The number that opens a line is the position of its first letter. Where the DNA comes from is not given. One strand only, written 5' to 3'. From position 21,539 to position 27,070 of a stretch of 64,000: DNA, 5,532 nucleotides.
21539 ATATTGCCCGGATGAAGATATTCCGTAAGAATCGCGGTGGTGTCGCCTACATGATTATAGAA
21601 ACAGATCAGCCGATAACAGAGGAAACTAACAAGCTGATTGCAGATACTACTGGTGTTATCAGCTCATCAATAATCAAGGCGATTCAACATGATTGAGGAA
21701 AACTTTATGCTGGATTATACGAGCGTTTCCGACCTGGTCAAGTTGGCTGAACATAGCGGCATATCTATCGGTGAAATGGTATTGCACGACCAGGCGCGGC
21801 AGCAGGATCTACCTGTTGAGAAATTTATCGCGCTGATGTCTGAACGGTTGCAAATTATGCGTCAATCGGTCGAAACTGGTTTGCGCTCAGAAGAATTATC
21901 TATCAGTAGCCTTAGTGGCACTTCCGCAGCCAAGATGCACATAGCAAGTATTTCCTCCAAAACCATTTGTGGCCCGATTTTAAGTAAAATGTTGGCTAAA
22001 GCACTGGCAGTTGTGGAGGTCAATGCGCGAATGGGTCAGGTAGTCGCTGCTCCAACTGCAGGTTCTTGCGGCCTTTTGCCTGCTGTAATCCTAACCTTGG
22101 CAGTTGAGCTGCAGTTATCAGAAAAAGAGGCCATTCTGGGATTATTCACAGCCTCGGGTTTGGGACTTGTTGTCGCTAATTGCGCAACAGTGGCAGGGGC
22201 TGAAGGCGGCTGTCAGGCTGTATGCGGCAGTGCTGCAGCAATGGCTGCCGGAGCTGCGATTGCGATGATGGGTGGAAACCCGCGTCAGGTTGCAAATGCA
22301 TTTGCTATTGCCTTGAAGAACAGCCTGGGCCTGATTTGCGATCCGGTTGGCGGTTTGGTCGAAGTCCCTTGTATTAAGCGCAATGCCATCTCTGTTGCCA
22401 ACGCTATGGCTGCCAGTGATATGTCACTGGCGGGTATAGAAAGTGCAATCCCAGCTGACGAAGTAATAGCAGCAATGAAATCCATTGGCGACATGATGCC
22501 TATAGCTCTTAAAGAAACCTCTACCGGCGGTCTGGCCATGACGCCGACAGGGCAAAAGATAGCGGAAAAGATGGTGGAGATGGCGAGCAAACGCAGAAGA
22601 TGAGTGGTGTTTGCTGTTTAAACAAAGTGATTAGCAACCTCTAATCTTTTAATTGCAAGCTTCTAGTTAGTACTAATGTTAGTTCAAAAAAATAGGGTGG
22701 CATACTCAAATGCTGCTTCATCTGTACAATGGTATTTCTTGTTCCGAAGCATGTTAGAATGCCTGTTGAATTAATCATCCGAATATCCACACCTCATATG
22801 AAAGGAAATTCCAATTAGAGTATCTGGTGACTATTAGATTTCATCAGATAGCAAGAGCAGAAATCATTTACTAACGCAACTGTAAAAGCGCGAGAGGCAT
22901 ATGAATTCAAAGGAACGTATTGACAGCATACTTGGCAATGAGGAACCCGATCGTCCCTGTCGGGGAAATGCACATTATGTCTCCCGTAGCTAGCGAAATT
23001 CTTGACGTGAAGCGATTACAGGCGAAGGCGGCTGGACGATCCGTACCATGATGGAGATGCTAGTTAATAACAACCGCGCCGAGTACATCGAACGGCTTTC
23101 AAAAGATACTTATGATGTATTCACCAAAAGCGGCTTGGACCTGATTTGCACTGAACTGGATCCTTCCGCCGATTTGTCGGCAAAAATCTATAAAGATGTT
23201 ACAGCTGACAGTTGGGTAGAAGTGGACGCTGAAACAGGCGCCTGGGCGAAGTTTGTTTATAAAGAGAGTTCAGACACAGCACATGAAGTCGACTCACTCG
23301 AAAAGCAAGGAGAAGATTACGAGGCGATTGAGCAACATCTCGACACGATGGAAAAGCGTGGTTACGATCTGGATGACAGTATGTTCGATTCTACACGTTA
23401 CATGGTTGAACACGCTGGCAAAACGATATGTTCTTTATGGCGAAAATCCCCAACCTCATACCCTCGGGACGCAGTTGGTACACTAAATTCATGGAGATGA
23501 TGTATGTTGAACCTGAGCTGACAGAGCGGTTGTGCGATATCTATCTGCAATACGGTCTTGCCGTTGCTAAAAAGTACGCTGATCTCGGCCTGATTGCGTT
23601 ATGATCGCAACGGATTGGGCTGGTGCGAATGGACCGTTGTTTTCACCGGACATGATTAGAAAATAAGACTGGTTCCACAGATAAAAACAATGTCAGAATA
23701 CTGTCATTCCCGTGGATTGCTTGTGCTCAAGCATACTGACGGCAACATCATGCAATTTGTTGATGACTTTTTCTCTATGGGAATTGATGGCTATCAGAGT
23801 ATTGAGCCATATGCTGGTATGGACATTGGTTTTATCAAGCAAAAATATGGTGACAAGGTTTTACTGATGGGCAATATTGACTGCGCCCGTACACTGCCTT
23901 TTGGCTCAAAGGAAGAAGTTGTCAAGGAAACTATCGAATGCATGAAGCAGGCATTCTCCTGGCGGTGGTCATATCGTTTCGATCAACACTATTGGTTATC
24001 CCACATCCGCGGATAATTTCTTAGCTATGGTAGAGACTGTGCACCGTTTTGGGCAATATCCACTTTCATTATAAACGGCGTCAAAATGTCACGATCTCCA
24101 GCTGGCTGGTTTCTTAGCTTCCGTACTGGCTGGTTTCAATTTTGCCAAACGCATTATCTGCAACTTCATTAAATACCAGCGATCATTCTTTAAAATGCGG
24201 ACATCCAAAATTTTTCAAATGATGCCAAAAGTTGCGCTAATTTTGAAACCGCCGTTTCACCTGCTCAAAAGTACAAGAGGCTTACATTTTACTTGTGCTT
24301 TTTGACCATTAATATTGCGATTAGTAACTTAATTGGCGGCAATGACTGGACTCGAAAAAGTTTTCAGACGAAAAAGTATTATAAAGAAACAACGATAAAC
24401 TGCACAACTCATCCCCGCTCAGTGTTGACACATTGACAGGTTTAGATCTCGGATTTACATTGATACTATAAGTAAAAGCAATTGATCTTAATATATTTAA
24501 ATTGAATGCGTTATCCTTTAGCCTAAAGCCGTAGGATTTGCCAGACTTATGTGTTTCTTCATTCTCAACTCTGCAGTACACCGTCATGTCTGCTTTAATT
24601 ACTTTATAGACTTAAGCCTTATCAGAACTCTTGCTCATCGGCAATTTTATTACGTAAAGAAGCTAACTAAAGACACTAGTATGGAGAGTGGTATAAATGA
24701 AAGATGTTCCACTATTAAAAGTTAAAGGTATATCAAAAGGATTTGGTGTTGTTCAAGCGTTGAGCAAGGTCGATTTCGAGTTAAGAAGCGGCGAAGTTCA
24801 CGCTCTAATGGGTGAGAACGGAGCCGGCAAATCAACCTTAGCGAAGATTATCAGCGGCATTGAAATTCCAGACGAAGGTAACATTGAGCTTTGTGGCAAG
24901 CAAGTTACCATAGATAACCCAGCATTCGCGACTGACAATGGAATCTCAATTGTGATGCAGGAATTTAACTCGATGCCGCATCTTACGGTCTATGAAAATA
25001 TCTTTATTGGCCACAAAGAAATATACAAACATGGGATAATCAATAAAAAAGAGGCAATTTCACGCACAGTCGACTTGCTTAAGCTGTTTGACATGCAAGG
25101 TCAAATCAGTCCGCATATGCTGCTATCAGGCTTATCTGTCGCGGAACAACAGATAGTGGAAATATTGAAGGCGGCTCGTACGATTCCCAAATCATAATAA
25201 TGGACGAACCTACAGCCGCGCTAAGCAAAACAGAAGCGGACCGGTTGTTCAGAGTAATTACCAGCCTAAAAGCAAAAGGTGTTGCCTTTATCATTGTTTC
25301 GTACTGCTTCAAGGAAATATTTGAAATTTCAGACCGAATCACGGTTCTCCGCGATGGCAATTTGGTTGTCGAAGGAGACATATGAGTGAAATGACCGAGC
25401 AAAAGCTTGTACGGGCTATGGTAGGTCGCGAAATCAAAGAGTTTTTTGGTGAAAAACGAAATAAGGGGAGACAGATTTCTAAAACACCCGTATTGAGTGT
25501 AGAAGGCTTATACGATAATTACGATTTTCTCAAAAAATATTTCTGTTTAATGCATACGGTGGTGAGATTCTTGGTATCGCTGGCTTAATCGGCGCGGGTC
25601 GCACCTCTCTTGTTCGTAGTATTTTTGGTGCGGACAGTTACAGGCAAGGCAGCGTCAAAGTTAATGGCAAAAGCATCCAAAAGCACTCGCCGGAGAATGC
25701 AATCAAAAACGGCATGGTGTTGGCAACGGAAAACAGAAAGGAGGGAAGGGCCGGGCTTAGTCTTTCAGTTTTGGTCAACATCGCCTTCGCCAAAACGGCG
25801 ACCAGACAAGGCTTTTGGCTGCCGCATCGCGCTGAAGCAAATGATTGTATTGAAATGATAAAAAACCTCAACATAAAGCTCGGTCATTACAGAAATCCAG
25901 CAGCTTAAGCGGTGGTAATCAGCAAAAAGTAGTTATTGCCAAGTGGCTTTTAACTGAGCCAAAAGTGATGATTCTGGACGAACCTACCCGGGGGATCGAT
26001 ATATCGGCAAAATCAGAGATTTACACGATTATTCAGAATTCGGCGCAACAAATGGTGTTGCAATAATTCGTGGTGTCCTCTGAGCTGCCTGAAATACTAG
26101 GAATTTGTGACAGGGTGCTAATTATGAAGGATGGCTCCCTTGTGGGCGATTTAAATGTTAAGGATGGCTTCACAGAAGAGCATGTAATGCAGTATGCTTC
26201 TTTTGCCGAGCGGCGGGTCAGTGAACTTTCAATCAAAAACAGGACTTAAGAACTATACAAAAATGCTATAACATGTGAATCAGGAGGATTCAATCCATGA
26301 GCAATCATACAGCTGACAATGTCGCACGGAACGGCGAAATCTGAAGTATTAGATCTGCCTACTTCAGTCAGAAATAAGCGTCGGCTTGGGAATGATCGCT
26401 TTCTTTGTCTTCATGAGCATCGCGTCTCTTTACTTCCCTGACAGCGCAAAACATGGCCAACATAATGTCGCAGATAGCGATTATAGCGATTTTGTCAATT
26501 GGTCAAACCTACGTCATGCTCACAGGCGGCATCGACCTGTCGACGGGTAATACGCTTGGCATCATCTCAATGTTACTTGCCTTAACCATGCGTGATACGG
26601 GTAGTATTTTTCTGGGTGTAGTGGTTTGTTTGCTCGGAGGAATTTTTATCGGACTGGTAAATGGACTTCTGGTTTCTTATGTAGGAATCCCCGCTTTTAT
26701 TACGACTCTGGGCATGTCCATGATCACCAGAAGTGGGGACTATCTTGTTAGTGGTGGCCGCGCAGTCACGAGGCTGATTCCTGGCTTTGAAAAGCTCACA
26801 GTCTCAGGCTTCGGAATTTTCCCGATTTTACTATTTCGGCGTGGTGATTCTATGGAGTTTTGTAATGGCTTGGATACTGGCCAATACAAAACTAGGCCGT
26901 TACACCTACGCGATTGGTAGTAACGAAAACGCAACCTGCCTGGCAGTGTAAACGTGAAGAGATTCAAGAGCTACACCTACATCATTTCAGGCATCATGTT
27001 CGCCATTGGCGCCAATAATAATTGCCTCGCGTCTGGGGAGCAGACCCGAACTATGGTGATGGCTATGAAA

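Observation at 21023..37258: A 16-kb run in which nearly every gene is broken while the other 48 kb is clean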

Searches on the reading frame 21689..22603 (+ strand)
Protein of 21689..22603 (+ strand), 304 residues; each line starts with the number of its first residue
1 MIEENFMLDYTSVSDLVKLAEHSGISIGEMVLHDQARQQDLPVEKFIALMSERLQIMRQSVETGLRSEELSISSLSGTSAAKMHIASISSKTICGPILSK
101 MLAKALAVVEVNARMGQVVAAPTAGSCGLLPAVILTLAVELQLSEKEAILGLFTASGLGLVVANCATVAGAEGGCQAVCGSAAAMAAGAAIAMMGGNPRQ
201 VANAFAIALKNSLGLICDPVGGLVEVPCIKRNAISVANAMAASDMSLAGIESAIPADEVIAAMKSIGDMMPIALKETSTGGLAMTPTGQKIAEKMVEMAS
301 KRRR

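Call 5: search_protein_families(library=pfam, proteins=[window:21689-22603:+])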
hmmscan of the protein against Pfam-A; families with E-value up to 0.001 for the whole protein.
window:21689-22603:+ (304 aa): 1 family
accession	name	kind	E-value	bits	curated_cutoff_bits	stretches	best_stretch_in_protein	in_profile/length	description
PF03313.21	SDH_alpha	-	1e-71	242.1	26.4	1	24-283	3-260/260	Serine dehydratase alpha chain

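Call 7: find_encoding_contigs(protein=window:21689-22603:+, flank=10000, max_places=10)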
Protein window:21689-22603:+ (304 aa): no gene with exactly this product is on record in the collection.

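Call 26: find_homologous_proteins(query=window:21689-22603:+)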
Query window:21689-22603:+ (304 aa): 7959 proteins with E <= 0.001 among 8000 candidates; the best 120 are listed.
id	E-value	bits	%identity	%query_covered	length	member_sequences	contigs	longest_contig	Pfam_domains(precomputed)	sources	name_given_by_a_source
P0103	3.5e-176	602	100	98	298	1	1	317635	PF03313.22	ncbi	-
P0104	2.9e-104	366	61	97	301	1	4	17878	PF03313.22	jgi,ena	-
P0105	3.4e-104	366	61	97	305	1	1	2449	PF03313.22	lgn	-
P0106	4.3e-104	366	61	97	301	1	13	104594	PF03313.22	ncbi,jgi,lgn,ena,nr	ncbi:MAG: L-serine ammonia-lyase, iron-sulfur-dependent, subunit alpha [Clostridiaceae bacterium]|nr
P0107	4.4e-104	366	61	97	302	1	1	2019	PF03313.22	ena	-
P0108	8.3e-104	365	61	97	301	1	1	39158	PF03313.22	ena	-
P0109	1.5e-103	364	60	97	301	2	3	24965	PF03313.22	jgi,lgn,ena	-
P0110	4.1e-103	362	61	97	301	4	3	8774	PF03313.22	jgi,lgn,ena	-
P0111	4.4e-103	362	61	97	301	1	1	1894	PF03313.22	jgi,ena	-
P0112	7.3e-103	362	60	97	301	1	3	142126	PF03313.22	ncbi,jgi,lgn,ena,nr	ncbi:MAG: L-serine ammonia-lyase, iron-sulfur-dependent, subunit alpha [Clostridiales bacterium]|nr:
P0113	1.6e-99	351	60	95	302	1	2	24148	PF03313.22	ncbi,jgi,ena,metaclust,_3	jgi:L-serine dehydratase|metaclust:\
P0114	7.4e-99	349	60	95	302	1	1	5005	PF03313.22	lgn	-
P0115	8.2e-99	348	60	95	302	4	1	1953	PF03313.22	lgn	-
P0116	9.7e-99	348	60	95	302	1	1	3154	PF03313.22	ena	-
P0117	1.8e-96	341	58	95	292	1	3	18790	PF03313.22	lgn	-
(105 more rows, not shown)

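Call 28: find_encoding_contigs(protein=P0103, flank=10000, max_places=4)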
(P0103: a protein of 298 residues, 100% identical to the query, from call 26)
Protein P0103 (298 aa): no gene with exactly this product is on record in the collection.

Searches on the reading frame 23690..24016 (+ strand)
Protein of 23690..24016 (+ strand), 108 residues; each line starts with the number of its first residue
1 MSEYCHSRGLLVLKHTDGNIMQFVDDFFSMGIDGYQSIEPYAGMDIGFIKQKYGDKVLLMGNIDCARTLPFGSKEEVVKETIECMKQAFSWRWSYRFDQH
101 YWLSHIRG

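Call 5: search_protein_families(library=pfam, proteins=[window:23690-24016:+])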
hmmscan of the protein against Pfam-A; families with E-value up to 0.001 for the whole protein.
window:23690-24016:+ (108 aa): 1 family
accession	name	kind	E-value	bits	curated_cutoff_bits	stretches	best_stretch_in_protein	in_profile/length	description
PF01208.23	URO-D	-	1.8e-06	27.7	23.9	1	10-87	239-311/346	Uroporphyrinogen decarboxylase (URO-D)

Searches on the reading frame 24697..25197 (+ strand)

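Call 5: search_protein_families(library=pfam, proteins=[window:24697-25197:+])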
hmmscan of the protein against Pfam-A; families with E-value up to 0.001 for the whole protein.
window:24697-25197:+ (166 aa): 1 family
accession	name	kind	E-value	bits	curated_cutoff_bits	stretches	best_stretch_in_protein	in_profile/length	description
PF00005.33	ABC_tran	-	4.6e-24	86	25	1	22-160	1-123/137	ABC transporter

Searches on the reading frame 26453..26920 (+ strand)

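Call 5: search_protein_families(library=pfam, proteins=[window:26453-26920:+])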
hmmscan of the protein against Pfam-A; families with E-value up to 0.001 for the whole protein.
window:26453-26920:+ (155 aa): 1 family
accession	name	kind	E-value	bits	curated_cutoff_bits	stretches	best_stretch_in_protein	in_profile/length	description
PF02653.21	BPD_transp_2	-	1.4e-10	41.3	26.8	1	1-103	2-107/269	Branched-chain amino acid transport system / permease component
